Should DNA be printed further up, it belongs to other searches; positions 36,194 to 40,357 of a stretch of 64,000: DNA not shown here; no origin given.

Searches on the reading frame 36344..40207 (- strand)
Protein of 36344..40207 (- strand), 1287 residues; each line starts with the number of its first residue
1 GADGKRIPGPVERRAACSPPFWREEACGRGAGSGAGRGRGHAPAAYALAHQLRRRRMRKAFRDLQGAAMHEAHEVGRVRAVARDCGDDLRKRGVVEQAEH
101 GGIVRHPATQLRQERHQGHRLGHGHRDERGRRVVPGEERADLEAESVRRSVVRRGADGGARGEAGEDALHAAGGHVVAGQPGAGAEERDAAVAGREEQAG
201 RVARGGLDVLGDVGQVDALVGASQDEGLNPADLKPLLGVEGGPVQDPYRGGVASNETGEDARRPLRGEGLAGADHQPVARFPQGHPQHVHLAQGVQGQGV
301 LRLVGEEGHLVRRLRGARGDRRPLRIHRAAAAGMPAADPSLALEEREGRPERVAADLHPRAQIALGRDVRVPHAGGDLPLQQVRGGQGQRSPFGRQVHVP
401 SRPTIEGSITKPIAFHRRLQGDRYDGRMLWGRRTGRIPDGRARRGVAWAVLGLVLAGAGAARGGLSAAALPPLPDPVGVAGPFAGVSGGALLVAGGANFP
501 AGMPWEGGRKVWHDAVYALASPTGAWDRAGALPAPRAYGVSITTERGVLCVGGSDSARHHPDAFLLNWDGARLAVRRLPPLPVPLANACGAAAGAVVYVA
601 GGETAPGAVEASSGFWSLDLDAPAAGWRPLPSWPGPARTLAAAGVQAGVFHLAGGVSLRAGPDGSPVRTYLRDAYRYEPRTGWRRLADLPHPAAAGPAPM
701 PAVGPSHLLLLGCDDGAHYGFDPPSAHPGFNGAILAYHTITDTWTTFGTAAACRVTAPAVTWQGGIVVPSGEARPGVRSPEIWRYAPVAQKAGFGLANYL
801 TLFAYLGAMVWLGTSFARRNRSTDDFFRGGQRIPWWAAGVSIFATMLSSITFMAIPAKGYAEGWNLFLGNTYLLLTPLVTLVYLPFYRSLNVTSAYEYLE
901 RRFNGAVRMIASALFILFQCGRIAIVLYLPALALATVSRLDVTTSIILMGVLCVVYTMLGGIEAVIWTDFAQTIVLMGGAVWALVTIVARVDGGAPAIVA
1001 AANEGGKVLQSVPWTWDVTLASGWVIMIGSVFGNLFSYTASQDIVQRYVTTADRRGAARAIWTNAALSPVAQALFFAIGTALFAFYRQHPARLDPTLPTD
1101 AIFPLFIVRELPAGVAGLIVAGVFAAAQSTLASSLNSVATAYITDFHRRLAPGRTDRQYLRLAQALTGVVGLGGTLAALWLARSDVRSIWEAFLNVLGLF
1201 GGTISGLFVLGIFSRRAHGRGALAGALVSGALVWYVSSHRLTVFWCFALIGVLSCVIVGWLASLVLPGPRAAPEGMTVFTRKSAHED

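Call 28: search_protein_families(library=pfam, proteins=[window:36344-40207:-], max_evalue=0.001)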
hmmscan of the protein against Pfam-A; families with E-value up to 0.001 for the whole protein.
window:36344-40207:- (1287 aa): 2 families
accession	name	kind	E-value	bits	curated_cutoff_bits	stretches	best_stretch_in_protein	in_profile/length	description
PF00474.23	SSF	-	5e-38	131.5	22.8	1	826-1228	1-405/406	Sodium:solute symporter family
PF24996.1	NANM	-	5.2e-34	118.1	45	2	478-575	245-350/350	N-acetylneuraminate epimerase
